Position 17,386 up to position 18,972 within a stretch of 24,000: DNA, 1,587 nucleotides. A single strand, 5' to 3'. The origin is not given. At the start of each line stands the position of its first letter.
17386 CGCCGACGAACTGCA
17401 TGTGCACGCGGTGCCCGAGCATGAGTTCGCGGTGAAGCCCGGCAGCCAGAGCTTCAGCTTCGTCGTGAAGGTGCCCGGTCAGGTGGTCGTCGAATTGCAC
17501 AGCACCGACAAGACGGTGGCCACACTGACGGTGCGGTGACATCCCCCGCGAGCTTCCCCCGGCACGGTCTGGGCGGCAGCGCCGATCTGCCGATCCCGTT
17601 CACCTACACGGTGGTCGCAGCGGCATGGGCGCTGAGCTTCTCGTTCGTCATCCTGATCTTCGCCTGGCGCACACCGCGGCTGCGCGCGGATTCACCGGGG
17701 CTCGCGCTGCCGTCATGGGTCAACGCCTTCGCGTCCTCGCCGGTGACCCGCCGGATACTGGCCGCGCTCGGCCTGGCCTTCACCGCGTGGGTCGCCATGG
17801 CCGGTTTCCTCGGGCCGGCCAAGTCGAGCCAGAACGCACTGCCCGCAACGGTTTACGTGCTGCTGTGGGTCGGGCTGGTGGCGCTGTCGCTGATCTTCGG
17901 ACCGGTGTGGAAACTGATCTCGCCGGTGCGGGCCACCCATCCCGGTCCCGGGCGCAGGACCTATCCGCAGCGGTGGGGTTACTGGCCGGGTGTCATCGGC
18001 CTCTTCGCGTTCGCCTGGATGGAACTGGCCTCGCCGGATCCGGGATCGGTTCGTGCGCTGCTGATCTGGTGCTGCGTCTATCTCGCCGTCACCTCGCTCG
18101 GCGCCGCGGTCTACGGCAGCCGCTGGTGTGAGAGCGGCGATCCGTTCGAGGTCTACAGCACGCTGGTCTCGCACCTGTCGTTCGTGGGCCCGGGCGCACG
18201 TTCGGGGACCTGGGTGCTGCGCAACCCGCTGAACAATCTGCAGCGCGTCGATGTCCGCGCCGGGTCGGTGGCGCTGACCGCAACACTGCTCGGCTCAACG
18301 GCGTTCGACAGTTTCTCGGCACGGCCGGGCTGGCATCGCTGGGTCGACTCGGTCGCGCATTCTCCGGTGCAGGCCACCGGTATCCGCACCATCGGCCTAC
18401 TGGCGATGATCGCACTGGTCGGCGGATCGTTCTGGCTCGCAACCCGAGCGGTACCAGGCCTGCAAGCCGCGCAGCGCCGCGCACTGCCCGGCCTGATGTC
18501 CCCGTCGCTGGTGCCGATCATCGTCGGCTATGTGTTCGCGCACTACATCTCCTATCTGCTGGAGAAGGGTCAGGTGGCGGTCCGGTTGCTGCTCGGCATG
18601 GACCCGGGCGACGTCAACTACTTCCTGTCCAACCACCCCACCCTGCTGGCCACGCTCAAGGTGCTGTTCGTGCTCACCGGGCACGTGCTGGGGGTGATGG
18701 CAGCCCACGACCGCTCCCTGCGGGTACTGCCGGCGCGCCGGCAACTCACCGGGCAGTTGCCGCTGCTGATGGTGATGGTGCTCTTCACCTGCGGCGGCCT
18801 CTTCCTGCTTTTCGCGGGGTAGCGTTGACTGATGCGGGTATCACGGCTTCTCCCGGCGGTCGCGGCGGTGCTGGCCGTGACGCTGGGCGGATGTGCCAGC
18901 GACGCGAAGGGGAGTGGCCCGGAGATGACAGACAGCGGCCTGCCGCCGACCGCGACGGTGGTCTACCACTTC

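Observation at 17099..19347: Lipoprotein / 10-TM membrane protein / lipoprotein module chained to the CuMMO genes: candidate undescribed maturation or copper-supply system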

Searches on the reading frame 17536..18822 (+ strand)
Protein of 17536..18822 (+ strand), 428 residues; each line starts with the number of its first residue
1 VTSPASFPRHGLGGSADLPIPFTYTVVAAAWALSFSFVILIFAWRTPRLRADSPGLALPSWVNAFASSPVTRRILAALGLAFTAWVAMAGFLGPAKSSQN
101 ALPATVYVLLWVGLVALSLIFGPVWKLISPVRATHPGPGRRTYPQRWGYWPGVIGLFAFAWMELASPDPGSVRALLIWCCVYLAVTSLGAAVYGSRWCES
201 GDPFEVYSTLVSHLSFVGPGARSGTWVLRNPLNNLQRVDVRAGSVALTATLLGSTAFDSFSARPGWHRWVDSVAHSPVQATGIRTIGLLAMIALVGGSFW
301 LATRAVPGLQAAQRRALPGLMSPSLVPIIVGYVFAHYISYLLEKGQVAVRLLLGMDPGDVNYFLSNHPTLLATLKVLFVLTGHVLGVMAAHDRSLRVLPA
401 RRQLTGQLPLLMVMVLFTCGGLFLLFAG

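Call 4: search_protein_families(library=pfam, proteins=[window:17536-18822:+], max_evalue=1)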
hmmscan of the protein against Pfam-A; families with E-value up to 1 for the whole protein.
window:17536-18822:+ (428 aa): 0 families

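Call 5: search_protein_families(library=ncbifam, proteins=[window:17536-18822:+], max_evalue=1)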
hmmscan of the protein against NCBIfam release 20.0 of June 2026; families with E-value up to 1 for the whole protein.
window:17536-18822:+ (428 aa): 0 families

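Call 6: search_solved_structures(query=window:17536-18822:+, max_evalue=10)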
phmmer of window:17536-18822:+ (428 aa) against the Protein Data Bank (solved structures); distinct sequences matched with E-value up to 10: 2.
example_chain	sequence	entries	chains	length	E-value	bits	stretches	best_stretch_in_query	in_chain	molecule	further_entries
3p06_A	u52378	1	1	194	0.68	12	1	367-420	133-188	VP4 protein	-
3kw3_A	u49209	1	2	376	1.3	11.1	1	353-424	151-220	Alanine racemase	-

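Call 8: find_homologous_proteins(query=window:17536-18822:+)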
Query window:17536-18822:+ (428 aa): 5999 proteins with E <= 0.001 among 8000 candidates; the best 120 are listed.
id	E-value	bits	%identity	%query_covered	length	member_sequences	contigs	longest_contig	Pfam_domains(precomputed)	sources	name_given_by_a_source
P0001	5.1e-281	950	100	100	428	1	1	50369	-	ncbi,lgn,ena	-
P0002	2.8e-253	859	89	100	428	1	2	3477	-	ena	-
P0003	3.2e-246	835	88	99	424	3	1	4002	-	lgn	-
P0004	6.8e-246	834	88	99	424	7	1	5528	-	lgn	-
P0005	2.4e-245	833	86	100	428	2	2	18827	-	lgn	-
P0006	8.4e-239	811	86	100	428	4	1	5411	-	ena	-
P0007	1.1e-238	811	85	99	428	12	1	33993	-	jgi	-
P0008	3.7e-238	809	85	100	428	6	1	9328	-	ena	-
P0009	5.3e-238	808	85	99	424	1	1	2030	-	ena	-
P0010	1.4e-236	804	84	99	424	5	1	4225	-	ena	-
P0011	5.8e-234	795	84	99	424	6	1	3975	-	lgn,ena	-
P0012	4.7e-229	779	82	100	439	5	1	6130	-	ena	-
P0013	1.9e-201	688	83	87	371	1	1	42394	-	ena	-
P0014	5.1e-197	673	74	98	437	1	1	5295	-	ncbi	ncbi:MAG: hypothetical protein ACR2JM_02815 [Mycobacterium sp.]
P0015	1.3e-195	669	72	98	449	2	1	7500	-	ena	-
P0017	2.7e-175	602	65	97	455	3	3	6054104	-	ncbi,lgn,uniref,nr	ncbi:hypothetical protein TUM20983_40270 [Mycobacterium antarcticum]|uniref:hypothetical protein n=1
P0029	1.1e-156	540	60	100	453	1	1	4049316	-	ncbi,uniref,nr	ncbi:hypothetical protein [Candidatus Mycolicibacterium alkanivorans]|uniref:Fenitrothion hydrolase 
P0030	5.2e-156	538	60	98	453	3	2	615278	-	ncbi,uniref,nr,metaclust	ncbi:hypothetical protein Mycch_5902 (plasmid) [Mycolicibacterium chubuense NBB4]|uniref:Fenitrothio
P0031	5.7e-153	528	58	100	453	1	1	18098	-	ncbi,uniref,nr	ncbi:hypothetical protein CRM90_28175 [Mycobacterium sp. ENV421]|uniref:hypothetical protein n=1 Tax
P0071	1.1e-142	494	59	98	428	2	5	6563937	-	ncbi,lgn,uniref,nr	ncbi:hypothetical protein H5U98_30375 [Mycolicibacterium boenickei]|uniref:Fenitrothion hydrolase n=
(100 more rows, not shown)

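Call 10: find_encoding_contigs(protein=P0071, flank=8000, max_places=3)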
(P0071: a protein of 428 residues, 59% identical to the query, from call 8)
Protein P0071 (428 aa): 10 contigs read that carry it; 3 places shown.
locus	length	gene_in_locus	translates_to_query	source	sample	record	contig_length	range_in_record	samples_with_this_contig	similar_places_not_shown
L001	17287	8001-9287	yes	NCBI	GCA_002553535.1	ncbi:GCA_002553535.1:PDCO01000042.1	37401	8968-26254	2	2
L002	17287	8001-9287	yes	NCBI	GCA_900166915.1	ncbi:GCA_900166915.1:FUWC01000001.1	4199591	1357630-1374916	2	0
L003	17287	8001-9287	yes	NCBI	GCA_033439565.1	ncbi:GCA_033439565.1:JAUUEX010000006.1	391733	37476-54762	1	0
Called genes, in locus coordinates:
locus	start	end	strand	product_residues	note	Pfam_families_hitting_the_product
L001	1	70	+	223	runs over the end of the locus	PF13578:Methyltransf_24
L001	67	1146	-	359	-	-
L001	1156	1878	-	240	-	PF01209:Ubie_methyltran, PF02353:CMAS (weak), PF13489:Methyltransf_23, PF13847:Methyltransf_31, PF08241:Methyltransf_11, PF08242:Methyltransf_12, PF13649:Methyltransf_25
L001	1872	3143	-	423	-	PF13439:Glyco_transf_4, PF13579:Glyco_trans_4_4, PF20706:GT4-conflict, PF00534:Glycos_transf_1, PF13692:Glyco_trans_1_4, PF13524:Glyco_trans_1_2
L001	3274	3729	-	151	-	PF01243:PNPOx_N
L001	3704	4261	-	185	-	-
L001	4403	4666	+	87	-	-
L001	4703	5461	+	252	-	PF04248:NTP_transf_9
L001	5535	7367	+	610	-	-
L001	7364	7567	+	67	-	-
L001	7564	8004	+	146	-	-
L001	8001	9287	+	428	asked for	-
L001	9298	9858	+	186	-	PF00857:Isochorismatase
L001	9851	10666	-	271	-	PF00378:ECH_1, PF16113:ECH_2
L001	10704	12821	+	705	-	PF02922:CBM_48, PF00128:Alpha-amylase (weak), PF21331:Isoamylase_C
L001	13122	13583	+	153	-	PF12802:MarR_2, PF01047:MarR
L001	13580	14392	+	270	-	PF00005:ABC_tran, PF13304:AAA_21 (faint)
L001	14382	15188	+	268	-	PF01061:ABC2_membrane, PF12698:ABC2_membrane_3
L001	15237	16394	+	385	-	PF02771:Acyl-CoA_dh_N, PF02770:Acyl-CoA_dh_M, PF00441:Acyl-CoA_dh_1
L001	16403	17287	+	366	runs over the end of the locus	PF02771:Acyl-CoA_dh_N, PF02770:Acyl-CoA_dh_M (weak), PF00441:Acyl-CoA_dh_1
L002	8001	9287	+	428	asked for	-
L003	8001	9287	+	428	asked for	-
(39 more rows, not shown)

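Call 11: find_encoding_contigs(protein=P0030, flank=8000, max_places=2)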
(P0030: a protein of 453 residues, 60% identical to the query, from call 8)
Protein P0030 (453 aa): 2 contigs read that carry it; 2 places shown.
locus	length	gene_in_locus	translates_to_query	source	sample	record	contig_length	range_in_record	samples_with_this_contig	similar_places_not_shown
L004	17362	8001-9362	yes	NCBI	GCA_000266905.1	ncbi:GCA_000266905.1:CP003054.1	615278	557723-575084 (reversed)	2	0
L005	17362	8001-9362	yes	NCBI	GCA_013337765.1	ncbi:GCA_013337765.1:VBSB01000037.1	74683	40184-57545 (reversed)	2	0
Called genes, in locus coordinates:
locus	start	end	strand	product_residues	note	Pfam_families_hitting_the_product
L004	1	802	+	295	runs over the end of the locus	PF04896:AmoC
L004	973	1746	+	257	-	PF02461:AMO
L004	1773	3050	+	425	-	PF04744:Monooxygenase_B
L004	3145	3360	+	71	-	-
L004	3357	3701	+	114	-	-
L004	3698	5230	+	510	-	PF00501:AMP-binding, PF13193:AMP-binding_C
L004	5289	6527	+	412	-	PF26965:MimR_N, PF01590:GAF (faint)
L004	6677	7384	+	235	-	PF07638:Sigma70_ECF, PF04542:Sigma70_r2, PF04545:Sigma70_r4 (weak), PF08281:Sigma70_r4_2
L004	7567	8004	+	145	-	-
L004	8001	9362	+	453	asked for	-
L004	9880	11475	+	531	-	PF02332:Phenol_Hydrox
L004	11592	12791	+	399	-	PF02332:Phenol_Hydrox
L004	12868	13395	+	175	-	PF02406:MmoB_DmpM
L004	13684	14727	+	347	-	PF00111:Fer2, PF00970:FAD_binding_6, PF00175:NAD_binding_1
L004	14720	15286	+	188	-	PF02964:MeMO_Hyd_G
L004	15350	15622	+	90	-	PF14026:SCO4226-like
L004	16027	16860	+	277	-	PF13490:zf-HC2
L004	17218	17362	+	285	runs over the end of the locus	-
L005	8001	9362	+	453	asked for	-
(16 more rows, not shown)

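Call 18: find_related_loci(query=A1, collection=genome_contigs, flank=10000)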
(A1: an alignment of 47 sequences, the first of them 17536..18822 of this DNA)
Query A1 (428 aa) in genome_contigs; peptide patterns used: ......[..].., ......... (x = any residue, [..] = any of these).
599 stretches matched a pattern (row limit reached: there are more); 563 encode a relative of the query (tblastn E <= 1e-3); the best 80 are kept; 80 distinct loci.
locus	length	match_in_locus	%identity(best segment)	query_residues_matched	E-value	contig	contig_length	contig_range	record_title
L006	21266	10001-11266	84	7-428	0e+0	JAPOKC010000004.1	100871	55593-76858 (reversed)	MAG: Mycobacteriaceae bacterium isolate bin79 NODE_4_length_100871_cov_7.628113, whole genome shotgun sequence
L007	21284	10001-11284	59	10-418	1e-154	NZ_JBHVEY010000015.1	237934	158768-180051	Rhodococcus sp. NPDC057529 NPDC057529_323_C2.ctg-0015, whole genome shotgun sequence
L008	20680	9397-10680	59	10-418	6e-153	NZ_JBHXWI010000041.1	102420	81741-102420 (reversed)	Rhodococcus sp. NPDC127593 NPDC127593_391_E10.ctg-0041, whole genome shotgun sequence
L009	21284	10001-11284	59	10-418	3e-150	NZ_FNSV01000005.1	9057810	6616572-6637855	Rhodococcus koreensis strain DSM 44498, whole genome shotgun sequence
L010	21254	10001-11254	60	10-428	3e-147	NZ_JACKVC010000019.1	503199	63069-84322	Mycolicibacterium porcinum strain DSM 44242 MPCMDSM44242_contig000019, whole genome shotgun sequence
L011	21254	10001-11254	59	10-428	1e-146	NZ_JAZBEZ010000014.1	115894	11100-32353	Mycolicibacterium sp. 050232 contig00014, whole genome shotgun sequence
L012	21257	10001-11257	56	10-428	1e-145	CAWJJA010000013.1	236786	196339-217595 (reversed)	MAG: uncultured Actinomycetota bacterium isolate MFD05442.bin.1.377 genome assembly, contig: contig_17106, whole genome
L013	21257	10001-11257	57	10-428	1e-145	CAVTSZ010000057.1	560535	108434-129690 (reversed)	MAG: uncultured Actinomycetota bacterium isolate MFD09267.bin.3.85 genome assembly, contig: contig_9511, whole genome sh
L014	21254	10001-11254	58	10-428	9e-145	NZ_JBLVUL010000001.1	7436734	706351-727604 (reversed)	Mycobacterium sp. 48b Seq1, whole genome shotgun sequence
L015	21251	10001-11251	58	10-428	2e-143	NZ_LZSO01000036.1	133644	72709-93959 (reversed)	Mycolicibacterium peregrinum strain 852002-51209_SCH5440388 contig_41, whole genome shotgun sequence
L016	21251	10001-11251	57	10-428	1e-140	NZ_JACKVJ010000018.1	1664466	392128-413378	Mycolicibacterium houstonense strain DSM 44676 MHOUDSM44676_contig000012, whole genome shotgun sequence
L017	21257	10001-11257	54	10-428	3e-140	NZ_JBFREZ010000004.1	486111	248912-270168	Mycobacterium sp. 2YAF39 SCAFFOLD_3, whole genome shotgun sequence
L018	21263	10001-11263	53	10-428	7e-140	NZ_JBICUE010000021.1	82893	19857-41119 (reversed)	Mycobacterium sp. NPDC048908 NPDC048908_83_D11.ctg-0021, whole genome shotgun sequence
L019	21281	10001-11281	58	10-418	3e-139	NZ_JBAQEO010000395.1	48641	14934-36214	MAG: Rhodococcus sp. (in: high G+C Gram-positive bacteria) isolate MFD12017_ilm_asm_bin23 k127_48733, whole genome shotg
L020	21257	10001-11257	54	10-428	2e-139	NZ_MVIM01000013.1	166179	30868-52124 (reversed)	Mycolicibacterium tusciae strain DSM 44338 NODE_13_length_166179_cov_64.1661, whole genome shotgun sequence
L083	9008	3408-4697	54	10-428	1e-127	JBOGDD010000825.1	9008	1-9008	MAG: Mycobacterium sp. isolate H1-B2_metabat2.bin.29 k127_22983, whole genome shotgun sequence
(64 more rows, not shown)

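Call 21: search_protein_families(library=pfam, proteins=[L001:5535-7367:+, L001:7364-7567:+, L001:7564-8004:+, L004:3145-3360:+, L004:3357-3701:+, L004:7567-8004:+], max_evalue=1)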
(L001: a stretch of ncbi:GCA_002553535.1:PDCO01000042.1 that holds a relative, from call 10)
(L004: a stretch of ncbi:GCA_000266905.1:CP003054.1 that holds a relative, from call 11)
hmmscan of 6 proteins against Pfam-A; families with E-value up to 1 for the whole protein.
L001:5535-7367:+ (610 aa): 0 families

L001:7364-7567:+ (67 aa): 1 family
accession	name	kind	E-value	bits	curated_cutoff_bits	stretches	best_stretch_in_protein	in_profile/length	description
PF18422.6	TNFR_16_TM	-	0.19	12.4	25.6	1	23-35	15-27/38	Tumor necrosis factor receptor member 16 trans-membrane domain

L001:7564-8004:+ (146 aa): 0 families

L004:3145-3360:+ (71 aa): 2 families
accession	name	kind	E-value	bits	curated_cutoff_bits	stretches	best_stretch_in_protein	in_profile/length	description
PF00186.24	DHFR_1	-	0.0035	17.5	25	1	13-60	88-133/159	Dihydrofolate reductase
PF09964.14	DUF2198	-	0.045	14.3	25.7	1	25-44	3-22/72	Uncharacterized protein conserved in bacteria (DUF2198)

L004:3357-3701:+ (114 aa): 0 families

L004:7567-8004:+ (145 aa): 0 families

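Call 27: predict_structure(alignment_id=A1)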
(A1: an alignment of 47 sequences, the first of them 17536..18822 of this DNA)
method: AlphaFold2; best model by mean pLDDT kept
length: 428 residues; sequences in the alignment: 47
mean_pLDDT: 86.1   pTM: 0.88
mean pLDDT of the five models: 86.1, 84.5, 84.0, 83.8, 83.3
residues with pLDDT >= 90: 199; 70-90: 205; 50-70: 7; < 50: 17
segments of 3 or more residues with pLDDT < 50: 1-17
pLDDT, mean of each block of 10 residues (from residue 1): 35 47 73 79 81 89 88 90 89 85 80 91 90 85 95 95 83 88 94 94 95 91 88 91 95 90 86 93 96 95 89 91 94 87 85 83 82 88 93 90 85 87 73
secondary structure, 60 per line:
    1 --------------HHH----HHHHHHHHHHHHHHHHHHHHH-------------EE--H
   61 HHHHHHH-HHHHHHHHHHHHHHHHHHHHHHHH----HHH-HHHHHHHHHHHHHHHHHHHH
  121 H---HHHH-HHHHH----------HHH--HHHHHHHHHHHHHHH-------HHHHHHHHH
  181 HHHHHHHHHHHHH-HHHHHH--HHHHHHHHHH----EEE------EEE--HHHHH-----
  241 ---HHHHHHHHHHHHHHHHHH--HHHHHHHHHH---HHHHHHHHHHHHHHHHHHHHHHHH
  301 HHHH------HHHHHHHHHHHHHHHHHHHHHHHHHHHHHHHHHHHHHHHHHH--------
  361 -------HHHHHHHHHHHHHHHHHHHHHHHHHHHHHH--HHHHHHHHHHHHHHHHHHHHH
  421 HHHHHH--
elements in order: H22-42 H60-67 H69-92 H101-121 H125-128 H130-134 H150-164 H172-193 H195-200 H203-212 E217-219 E226-228 H231-235 H244-261 H264-273 H277-304 H311-352 H368-397 H400-426

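Call 31: fold_search(model_id=the predicted structure, library=pdb)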
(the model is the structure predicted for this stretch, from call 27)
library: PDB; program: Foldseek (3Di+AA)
matches with E <= 10: 560; with E <= 0.001: 0
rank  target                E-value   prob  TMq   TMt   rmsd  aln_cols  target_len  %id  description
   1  8zxk_B                3.6e-02  0.28  0.18  0.16  23.3       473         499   14  Cryo-EM structure of trimethylamine transporter TmaT binding with TMA (released 2024-11-06)
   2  7p5c_A                6.1e-02  0.11  0.10  0.11  35.2       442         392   12  Cryo-EM structure of human TTYH3 in Ca2+ and GDN (released 2021-08-11)
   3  6ob7                  7.5e-02  0.41  0.22  0.23  18.1       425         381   10  Human equilibrative nucleoside transporter-1, dilazep bound (released 2019-07-03)
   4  7ahk                  7.9e-02  0.12  0.12  0.12  24.8       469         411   10  Crystal structure of the outward-facing state of the substrate-free Na+-only bound glutamate transporter homolog GltPh (released 2020-11-18)
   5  6hcl_A                8.2e-02  0.16  0.15  0.15  19.3       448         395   13  Crystal structure of a MFS transporter with Ligand at 2.69 Angstroem resolution (released 2019-07-03)
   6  8hpk_A                8.2e-02  0.14  0.13  0.14  23.6       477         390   11  Crystal structure of the bacterial oxalate transporter OxlT in an oxalate-bound occluded form (released 2023-02-15)
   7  4xee_A                9.4e-02  0.18  0.12  0.12  22.6       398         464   14  Structure of active-like neurotensin receptor (released 2015-07-29)
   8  4u4w_B                1.0e-01  0.15  0.14  0.14  22.6       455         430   12  Structure of a nitrate/nitrite antiporter NarK in nitrate-bound occluded state (released 2015-07-15)
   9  6l85_B                1.1e-01  0.20  0.16  0.17  21.7       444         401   10  The sodium-dependent phosphate transporter (released 2020-09-16)
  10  6zgr_A                1.5e-01  0.11  0.13  0.14  19.5       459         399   13  Crystal structure of a MFS transporter with bound 1-hydroxynaphthalene-2-carboxylic acid at 2.67 Angstroem resolution (released 2021-10-20)
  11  6x13                  1.6e-01  0.10  0.12  0.12  22.4       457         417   12  Inward-facing sodium-bound state of the glutamate transporter homologue GltPh (released 2020-11-18)
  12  8zxp_A                1.6e-01  0.08  0.13  0.11  24.9       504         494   13  Cryo-EM structure of TmaT-TMA complexes (released 2024-11-06)
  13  4u4v                  1.8e-01  0.15  0.16  0.15  23.1       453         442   12  Structure of a nitrate/nitrite antiporter NarK in apo inward-open state (released 2015-07-15)
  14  9b3k_Z                1.8e-01  0.12  0.13  0.14  20.9       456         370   10  NorA in complex with Fab36 (NorA-BRIL fusion) (released 2024-12-11)
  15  6zgs_A                1.8e-01  0.10  0.13  0.14  19.8       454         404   12  Crystal structure of a MFS transporter with bound 3-phenylpropanoic acid at 2.39 Angstroem resolution (released 2021-10-20)
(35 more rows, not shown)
